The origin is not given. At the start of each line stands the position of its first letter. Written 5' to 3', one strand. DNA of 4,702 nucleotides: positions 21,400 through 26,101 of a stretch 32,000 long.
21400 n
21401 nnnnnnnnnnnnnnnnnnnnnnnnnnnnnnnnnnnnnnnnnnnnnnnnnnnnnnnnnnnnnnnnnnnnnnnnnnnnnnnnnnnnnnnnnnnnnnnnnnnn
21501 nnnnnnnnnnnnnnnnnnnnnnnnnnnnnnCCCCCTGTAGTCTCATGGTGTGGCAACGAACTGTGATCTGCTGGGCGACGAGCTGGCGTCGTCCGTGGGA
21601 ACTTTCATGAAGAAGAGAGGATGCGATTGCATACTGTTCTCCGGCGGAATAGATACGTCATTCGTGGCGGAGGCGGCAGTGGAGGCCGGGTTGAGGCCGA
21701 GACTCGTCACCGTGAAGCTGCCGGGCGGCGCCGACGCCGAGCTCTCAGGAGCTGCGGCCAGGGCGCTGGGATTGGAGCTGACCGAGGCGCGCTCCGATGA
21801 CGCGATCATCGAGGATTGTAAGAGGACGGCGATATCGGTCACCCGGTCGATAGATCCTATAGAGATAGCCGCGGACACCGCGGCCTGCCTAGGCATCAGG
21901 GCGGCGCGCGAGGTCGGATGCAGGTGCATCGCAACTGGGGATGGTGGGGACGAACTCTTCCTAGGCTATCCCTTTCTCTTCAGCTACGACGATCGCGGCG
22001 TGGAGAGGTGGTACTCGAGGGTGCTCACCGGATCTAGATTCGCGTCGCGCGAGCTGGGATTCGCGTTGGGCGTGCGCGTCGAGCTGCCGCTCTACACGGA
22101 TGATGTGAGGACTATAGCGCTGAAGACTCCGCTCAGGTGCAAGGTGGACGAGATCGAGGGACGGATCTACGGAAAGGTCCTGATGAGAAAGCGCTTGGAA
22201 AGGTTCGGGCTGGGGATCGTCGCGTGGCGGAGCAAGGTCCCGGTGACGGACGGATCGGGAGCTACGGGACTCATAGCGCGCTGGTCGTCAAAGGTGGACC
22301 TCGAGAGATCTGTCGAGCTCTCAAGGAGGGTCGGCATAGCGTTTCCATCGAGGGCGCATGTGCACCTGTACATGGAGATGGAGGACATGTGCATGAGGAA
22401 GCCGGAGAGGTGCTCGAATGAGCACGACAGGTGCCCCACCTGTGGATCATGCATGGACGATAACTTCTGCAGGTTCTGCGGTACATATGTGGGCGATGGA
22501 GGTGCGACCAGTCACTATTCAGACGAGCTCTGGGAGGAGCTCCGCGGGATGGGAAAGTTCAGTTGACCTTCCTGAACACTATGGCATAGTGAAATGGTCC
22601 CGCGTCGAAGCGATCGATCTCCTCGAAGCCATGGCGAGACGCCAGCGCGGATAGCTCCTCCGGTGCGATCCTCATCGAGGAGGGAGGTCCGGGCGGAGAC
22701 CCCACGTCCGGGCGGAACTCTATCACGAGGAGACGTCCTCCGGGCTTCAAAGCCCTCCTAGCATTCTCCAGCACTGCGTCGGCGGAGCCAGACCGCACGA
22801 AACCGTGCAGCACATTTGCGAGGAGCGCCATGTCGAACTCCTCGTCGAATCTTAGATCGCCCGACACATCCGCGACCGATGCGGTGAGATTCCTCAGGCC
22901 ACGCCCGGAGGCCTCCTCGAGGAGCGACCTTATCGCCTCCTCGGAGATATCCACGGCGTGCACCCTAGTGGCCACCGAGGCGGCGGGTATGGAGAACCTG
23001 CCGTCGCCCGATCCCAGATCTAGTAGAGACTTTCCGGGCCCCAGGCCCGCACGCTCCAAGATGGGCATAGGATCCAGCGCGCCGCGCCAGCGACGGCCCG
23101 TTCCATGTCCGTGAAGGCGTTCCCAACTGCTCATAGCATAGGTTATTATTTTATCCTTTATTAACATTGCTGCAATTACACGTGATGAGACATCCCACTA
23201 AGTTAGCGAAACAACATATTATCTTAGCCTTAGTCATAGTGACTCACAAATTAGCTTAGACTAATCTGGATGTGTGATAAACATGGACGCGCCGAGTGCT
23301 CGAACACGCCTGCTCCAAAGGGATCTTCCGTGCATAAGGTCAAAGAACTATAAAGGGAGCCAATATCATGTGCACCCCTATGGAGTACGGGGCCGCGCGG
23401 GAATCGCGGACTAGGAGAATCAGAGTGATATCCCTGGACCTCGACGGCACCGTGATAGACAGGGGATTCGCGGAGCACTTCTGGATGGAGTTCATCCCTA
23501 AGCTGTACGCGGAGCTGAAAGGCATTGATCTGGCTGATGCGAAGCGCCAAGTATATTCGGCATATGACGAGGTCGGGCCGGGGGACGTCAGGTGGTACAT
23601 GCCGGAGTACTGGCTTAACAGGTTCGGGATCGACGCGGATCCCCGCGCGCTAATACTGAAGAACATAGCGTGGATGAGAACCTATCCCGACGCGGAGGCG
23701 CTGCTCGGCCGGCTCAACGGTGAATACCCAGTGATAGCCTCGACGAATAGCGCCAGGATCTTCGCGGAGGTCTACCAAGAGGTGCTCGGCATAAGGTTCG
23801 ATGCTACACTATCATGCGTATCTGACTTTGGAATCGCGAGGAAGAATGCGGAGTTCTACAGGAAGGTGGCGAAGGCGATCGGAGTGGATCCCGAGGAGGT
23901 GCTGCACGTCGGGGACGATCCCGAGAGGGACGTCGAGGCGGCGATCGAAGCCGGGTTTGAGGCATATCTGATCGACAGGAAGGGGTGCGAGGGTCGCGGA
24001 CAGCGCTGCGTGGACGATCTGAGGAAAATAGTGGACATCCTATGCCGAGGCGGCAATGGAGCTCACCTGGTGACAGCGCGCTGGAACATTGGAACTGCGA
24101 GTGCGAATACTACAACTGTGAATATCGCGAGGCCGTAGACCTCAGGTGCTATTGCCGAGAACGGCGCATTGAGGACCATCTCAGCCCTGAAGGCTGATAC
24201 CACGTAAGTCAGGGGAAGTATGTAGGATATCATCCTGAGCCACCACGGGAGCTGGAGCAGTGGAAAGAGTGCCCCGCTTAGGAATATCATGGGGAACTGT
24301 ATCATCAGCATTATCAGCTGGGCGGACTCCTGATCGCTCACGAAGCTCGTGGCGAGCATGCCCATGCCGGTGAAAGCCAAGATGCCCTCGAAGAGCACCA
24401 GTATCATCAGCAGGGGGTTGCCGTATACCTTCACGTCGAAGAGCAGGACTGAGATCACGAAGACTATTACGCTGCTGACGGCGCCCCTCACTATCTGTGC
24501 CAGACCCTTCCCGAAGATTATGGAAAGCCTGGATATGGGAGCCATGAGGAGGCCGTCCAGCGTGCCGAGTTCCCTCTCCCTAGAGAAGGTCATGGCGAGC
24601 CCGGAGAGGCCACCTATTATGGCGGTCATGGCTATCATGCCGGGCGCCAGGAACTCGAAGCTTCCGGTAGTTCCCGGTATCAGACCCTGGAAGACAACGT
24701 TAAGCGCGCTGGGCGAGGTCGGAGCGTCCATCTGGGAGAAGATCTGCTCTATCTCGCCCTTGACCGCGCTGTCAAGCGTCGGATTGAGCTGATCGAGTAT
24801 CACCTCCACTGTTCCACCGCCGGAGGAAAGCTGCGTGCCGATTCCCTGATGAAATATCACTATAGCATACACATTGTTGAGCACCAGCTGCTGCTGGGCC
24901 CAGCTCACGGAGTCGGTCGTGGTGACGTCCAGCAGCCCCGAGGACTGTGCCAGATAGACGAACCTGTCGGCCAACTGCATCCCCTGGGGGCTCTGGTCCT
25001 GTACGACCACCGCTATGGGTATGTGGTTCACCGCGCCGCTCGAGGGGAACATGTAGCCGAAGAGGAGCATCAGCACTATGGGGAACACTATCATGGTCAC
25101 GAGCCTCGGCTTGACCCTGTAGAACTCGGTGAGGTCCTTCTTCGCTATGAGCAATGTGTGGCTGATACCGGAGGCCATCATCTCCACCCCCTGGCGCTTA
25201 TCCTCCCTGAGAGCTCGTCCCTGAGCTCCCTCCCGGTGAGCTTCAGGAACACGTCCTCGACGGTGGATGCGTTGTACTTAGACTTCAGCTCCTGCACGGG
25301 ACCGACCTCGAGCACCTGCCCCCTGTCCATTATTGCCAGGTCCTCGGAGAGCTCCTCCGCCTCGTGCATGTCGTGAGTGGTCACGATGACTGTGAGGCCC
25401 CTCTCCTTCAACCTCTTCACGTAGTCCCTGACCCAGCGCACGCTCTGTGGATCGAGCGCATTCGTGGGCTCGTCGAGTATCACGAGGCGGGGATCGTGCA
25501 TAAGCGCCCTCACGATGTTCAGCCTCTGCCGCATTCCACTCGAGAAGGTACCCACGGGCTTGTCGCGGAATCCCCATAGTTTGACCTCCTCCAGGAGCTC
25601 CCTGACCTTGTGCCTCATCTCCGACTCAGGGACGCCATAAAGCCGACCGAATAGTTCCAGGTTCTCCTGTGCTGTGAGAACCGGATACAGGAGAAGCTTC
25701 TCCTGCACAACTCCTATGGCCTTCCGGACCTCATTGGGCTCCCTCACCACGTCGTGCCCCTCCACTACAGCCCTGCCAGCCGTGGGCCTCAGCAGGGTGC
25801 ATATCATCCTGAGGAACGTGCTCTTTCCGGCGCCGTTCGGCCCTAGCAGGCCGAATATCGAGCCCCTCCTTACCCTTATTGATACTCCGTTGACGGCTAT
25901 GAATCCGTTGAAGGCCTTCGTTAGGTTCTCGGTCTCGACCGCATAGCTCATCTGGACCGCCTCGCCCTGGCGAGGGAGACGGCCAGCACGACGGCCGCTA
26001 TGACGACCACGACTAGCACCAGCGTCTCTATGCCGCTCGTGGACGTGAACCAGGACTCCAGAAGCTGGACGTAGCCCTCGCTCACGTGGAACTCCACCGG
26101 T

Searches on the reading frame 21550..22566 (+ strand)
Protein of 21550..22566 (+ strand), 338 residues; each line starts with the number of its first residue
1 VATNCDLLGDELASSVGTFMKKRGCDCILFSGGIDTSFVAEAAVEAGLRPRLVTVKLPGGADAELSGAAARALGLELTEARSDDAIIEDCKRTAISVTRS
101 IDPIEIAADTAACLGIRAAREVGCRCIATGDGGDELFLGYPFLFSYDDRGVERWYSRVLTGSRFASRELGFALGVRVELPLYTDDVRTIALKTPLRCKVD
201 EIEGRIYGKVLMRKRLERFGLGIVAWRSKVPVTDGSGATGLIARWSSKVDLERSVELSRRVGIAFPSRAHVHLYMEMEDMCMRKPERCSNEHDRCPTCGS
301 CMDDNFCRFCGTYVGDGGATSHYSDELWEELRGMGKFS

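Call 51: search_protein_families(library=pfam, proteins=[window:21550-22566:+], max_evalue=0.001)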
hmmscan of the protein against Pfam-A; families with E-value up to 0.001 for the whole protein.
window:21550-22566:+ (338 aa): 1 family
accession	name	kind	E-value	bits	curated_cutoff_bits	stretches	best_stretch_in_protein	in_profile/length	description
PF00733.27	Asn_synthase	-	4.2e-16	60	21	1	10-149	4-143/354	Asparagine synthase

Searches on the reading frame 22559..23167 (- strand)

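Call 51: search_protein_families(library=pfam, proteins=[window:22559-23167:-], max_evalue=0.001)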
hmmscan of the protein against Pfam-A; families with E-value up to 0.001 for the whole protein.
window:22559-23167:- (202 aa): 11 families
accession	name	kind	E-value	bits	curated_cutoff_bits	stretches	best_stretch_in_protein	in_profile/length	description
PF13847.12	Methyltransf_31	-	4.4e-17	62.6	27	1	44-152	3-113/145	Methyltransferase domain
PF13649.12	Methyltransf_25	-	1.8e-15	57.9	27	1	49-144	2-97/97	Methyltransferase domain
PF08242.18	Methyltransf_12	-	2.9e-14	54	30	1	49-146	1-98/98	Methyltransferase domain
PF08241.18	Methyltransf_11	-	4.9e-14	53.2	21.2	1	49-148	1-95/95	Methyltransferase domain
PF13489.12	Methyltransf_23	-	1.8e-11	44.4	27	1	36-155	12-123/164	Methyltransferase domain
PF03848.20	TehB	-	1.8e-10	41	20.4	1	43-150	30-134/193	Tellurite resistance protein TehB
PF05175.20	MTS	-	6.9e-08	32.8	23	1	45-150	32-140/170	Methyltransferase small domain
PF01209.24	Ubie_methyltran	-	8.9e-07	28.9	20.1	1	39-151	42-154/233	ubiE/COQ5 methyltransferase family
PF00891.24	Methyltransf_2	-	3.6e-06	26.9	22.3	1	37-152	55-168/210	O-methyltransferase domain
PF06325.19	PrmA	-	1.8e-05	24.9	22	1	43-146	160-256/296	Ribosomal protein L11 methyltransferase (PrmA)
PF02353.26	CMAS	-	0.00055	19.8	27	1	36-148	54-164/273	Mycolic acid cyclopropane synthetase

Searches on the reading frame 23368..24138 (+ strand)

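Call 51: search_protein_families(library=pfam, proteins=[window:23368-24138:+], max_evalue=0.001)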
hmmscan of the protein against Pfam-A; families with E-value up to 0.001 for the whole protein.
window:23368-24138:+ (256 aa): 3 families
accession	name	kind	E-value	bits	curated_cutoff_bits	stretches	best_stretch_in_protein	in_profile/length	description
PF00702.32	Hydrolase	-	3.6e-18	67.1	26.4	1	18-196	1-191/191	haloacid dehalogenase-like hydrolase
PF13242.12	Hydrolase_like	-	2.7e-08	34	22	1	160-203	6-49/75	HAD-hyrolase-like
PF13419.12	HAD_2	-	7.3e-06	26.6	23.8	1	102-199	77-175/178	Haloacid dehalogenase-like hydrolase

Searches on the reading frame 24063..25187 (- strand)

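Call 51: search_protein_families(library=pfam, proteins=[window:24063-25187:-], max_evalue=0.001)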
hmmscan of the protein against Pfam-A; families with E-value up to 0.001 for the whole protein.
window:24063-25187:- (374 aa): 5 families
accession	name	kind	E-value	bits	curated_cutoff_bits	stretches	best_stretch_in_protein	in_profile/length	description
PF12698.13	ABC2_membrane_3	-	3.9e-39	135.2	31.6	1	29-365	4-346/347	ABC-2 family transporter protein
PF01061.29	ABC2_membrane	-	1.6e-30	106.7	26.9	1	162-335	26-208/211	ABC-2 type transporter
PF12679.13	ABC2_membrane_2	-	1.1e-12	48.2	27.2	1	13-370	2-280/283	ABC-2 family transporter protein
PF03379.19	CcmB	-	1.1e-06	28.7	24.9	1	178-301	45-167/215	CcmB protein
PF12730.13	ABC2_membrane_4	-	0.00012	22.5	27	1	185-296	57-171/179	ABC-2 family transporter protein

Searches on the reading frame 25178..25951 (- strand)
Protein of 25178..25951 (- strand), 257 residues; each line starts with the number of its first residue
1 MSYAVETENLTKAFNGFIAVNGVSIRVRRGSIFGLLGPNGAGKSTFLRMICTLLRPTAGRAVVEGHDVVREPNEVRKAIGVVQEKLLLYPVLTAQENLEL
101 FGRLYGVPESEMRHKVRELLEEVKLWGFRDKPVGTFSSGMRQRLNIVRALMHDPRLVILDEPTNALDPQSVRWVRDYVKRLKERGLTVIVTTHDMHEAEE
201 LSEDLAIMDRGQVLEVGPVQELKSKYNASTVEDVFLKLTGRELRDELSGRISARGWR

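Call 51: search_protein_families(library=pfam, proteins=[window:25178-25951:-], max_evalue=0.001)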
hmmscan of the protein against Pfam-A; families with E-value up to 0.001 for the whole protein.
window:25178-25951:- (257 aa): 5 families
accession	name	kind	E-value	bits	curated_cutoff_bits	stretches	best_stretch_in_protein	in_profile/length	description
PF00005.33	ABC_tran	-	4.1e-36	125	25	1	21-164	2-137/137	ABC transporter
PF13304.12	AAA_21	-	1.3e-14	55.4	27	1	118-195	228-300/304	AAA domain, putative AbiEii toxin, Type IV TA system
PF02463.25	SMC_N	-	8.9e-06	25.7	40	0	156-205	161-209/220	RecF/RecN/SMC N terminal domain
PF13555.12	AAA_29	-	0.00021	21.4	27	1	22-58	14-50/61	P-loop containing region of AAA domain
PF13476.12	AAA_23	-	0.00052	21.1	27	1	21-54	11-43/201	AAA domain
